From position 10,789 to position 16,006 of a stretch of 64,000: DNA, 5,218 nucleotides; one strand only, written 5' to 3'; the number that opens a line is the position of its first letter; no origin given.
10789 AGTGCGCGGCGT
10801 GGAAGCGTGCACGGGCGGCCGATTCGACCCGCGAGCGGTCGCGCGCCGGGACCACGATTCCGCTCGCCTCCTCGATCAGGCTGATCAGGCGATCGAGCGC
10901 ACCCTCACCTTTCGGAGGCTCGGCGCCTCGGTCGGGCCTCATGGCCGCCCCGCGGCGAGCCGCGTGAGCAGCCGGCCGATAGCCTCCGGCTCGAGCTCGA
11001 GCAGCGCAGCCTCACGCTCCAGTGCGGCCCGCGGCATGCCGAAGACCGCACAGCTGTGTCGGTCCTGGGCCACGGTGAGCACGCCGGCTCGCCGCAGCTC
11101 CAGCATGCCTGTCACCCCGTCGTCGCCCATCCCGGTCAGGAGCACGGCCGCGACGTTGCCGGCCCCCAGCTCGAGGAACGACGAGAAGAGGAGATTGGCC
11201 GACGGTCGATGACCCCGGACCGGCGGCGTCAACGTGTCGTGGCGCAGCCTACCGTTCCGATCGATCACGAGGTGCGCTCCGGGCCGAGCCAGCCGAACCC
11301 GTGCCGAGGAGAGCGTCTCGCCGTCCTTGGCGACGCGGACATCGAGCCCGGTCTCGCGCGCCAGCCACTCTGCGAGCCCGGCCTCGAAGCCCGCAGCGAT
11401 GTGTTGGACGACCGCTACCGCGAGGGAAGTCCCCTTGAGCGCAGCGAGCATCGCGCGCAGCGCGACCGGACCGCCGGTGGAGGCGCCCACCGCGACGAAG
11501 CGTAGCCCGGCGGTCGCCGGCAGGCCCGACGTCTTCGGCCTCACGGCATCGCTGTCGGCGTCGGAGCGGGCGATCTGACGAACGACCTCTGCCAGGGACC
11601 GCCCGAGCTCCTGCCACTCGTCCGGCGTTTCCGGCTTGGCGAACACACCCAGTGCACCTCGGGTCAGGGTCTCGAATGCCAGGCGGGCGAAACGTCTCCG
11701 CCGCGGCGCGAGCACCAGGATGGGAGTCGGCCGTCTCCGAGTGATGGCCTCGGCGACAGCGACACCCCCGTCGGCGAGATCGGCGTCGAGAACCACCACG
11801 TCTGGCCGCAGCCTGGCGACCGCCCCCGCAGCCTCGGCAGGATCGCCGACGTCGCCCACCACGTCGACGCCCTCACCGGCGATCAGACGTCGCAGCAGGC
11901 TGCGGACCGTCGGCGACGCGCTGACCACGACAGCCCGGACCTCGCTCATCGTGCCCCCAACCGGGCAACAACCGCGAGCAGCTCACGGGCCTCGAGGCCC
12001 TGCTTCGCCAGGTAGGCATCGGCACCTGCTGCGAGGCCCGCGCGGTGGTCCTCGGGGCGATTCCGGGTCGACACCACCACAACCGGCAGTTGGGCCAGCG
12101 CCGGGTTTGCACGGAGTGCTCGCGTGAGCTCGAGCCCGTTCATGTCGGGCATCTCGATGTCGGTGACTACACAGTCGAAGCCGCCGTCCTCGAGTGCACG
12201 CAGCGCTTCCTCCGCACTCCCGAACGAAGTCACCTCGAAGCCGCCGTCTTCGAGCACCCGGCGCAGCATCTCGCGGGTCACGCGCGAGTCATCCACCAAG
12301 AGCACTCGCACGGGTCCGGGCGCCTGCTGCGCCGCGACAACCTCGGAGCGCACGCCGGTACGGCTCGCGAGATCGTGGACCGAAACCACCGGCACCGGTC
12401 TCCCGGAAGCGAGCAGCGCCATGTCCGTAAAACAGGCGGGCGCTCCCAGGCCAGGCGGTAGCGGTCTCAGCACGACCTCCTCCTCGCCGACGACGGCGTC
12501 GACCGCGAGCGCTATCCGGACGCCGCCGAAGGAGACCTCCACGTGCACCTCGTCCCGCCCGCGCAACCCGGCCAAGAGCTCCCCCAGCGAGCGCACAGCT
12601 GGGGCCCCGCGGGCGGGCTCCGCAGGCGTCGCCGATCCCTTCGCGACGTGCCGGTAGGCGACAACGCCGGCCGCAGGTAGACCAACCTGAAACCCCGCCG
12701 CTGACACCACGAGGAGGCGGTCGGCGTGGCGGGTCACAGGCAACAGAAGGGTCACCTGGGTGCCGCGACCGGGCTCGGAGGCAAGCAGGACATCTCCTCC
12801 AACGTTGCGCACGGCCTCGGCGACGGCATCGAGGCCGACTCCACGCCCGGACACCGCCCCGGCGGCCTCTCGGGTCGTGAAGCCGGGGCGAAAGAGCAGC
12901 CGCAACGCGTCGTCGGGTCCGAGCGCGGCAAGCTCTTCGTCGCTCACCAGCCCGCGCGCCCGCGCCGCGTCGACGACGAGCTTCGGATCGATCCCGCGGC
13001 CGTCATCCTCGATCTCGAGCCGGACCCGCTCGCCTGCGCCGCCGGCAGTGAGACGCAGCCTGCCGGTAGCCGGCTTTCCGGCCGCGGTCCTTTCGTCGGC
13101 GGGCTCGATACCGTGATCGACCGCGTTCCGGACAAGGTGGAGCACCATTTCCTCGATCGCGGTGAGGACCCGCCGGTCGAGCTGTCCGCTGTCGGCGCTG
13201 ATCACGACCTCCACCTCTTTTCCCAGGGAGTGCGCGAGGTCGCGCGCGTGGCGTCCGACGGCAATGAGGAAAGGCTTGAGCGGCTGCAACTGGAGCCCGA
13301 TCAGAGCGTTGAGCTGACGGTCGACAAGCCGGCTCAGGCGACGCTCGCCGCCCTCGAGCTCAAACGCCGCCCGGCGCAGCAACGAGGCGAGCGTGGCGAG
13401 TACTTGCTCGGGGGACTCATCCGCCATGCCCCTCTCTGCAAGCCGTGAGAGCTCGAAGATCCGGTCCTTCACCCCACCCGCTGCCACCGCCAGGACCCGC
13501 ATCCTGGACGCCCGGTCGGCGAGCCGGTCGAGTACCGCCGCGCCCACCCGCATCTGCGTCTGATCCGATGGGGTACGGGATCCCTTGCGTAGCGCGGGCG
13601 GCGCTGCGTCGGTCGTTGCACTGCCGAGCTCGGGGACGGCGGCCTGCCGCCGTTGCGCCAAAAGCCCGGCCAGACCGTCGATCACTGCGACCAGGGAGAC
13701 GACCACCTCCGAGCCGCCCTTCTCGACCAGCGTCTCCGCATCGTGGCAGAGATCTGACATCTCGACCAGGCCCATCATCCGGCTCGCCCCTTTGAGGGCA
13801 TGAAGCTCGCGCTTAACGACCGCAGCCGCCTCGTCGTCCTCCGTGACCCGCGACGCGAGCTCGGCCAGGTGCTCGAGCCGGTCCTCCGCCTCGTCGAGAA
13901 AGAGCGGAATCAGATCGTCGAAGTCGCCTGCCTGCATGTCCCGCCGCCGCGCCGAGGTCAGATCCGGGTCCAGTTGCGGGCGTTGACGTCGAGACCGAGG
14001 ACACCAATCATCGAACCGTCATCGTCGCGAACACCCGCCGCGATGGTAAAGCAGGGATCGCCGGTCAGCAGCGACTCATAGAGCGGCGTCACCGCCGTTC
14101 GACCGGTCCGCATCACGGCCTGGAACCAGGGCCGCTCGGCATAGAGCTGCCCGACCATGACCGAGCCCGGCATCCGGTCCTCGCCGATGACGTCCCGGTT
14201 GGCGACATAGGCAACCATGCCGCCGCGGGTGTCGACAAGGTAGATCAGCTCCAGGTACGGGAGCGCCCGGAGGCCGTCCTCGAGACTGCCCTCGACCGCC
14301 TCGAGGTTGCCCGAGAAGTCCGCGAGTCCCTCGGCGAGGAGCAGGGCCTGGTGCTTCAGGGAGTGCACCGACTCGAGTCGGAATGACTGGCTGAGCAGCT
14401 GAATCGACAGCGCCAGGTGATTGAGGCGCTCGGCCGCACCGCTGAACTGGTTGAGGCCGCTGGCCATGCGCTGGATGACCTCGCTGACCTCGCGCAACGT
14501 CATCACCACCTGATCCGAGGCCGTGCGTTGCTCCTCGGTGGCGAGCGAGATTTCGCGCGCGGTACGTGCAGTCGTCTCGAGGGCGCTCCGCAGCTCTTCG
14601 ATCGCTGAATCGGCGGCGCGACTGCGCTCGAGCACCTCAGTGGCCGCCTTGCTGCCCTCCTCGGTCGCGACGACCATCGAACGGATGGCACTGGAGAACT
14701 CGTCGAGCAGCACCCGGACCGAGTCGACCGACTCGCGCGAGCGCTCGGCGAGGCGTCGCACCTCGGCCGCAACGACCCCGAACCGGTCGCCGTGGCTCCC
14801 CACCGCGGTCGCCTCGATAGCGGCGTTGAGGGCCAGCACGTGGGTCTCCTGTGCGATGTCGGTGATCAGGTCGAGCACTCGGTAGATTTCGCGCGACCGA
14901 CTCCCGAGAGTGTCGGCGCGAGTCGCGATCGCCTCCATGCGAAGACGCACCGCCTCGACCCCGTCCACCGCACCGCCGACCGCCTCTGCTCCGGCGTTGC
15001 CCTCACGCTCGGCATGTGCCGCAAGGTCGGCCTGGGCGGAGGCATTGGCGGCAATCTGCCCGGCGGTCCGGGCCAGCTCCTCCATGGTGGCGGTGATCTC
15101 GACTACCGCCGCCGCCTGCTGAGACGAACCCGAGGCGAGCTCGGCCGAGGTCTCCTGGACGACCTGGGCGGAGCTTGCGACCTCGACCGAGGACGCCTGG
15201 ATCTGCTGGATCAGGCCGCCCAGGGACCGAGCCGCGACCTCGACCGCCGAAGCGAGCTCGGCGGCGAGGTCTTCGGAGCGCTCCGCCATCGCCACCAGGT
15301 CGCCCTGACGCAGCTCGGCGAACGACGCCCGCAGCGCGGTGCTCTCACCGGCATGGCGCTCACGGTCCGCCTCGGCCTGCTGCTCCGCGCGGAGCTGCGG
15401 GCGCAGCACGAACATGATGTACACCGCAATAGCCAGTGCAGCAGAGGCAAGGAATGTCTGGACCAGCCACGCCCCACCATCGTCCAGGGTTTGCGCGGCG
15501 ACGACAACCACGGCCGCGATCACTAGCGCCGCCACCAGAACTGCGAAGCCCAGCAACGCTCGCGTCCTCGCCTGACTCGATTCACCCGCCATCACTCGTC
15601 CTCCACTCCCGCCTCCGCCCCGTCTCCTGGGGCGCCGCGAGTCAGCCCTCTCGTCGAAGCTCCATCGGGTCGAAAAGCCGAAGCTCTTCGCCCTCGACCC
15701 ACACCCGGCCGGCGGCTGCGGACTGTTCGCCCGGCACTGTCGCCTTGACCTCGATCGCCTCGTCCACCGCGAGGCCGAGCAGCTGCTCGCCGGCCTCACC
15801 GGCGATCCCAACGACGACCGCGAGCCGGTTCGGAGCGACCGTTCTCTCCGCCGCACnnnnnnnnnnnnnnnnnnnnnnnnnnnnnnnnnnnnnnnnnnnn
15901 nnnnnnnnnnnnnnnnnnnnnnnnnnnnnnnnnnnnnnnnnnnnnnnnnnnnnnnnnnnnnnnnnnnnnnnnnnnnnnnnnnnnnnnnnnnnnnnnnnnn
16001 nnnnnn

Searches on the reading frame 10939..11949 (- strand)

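Call 25: search_protein_families(library=pfam, proteins=[window:10939-11949:-], max_evalue=0.01)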
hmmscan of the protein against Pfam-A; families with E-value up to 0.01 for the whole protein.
window:10939-11949:- (336 aa): 2 families
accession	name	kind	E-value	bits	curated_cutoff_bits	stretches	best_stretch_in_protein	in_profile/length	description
PF01339.22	CheB_methylest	-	6.1e-50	169.8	24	1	152-327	1-173/174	CheB methylesterase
PF00072.30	Response_reg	-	1.2e-09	38.7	30.2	1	8-112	3-106/111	Response regulator receiver domain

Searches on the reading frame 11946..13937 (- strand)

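Call 25: search_protein_families(library=pfam, proteins=[window:11946-13937:-], max_evalue=0.01)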
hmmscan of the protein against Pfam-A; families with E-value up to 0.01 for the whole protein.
window:11946-13937:- (663 aa): 4 families
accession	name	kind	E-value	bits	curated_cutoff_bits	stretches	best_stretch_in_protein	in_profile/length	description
PF00072.30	Response_reg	-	4.9e-26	91.5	30.2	1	545-656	1-109/111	Response regulator receiver domain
PF02518.31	HATPase_c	-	1.3e-18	67.9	26.4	1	260-402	5-110/111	Histidine kinase-, DNA gyrase B-, and HSP90-like ATPase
PF01627.28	Hpt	-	1.1e-14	54.9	24.6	1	9-94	2-79/84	Hpt domain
PF01584.24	CheW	-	3.8e-05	23.8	23.5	1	468-525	74-135/138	CheW-like domain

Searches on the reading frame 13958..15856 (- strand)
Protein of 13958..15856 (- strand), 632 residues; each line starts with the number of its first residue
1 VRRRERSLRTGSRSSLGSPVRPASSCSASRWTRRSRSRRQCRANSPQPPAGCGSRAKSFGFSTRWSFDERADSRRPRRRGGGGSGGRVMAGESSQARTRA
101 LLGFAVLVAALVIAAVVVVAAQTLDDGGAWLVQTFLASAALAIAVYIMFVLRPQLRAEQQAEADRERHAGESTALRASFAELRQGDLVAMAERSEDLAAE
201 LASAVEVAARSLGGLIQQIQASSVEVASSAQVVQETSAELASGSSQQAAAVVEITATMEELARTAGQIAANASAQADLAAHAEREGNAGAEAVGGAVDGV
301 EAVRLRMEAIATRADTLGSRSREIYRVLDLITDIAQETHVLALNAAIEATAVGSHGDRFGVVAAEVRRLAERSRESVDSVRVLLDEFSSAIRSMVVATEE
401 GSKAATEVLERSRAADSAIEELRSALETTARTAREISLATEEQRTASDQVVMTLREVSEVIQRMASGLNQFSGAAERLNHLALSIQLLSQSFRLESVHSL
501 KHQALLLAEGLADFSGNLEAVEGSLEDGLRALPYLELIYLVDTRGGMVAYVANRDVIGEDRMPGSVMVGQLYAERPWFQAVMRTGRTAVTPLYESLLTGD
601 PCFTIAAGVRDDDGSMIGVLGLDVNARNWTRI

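Call 5: search_protein_families(library=pfam, proteins=[window:13958-15856:-], max_evalue=0.001)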
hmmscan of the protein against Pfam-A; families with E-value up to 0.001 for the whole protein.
window:13958-15856:- (632 aa): 3 families
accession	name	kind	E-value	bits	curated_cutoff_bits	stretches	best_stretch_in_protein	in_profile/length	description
PF00015.26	MCPsignal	-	7.5e-26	91.4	34.6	1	277-460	2-171/172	Methyl-accepting chemotaxis protein (MCP) signalling domain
PF02743.24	dCache_1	-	1.9e-10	41.2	45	1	441-627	9-153/240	Cache domain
PF22673.2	MCP-like_PDC_1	-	0.00021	22.1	27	1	569-626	51-108/113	Methyl-accepting chemotaxis protein-like, first PDC sensor domain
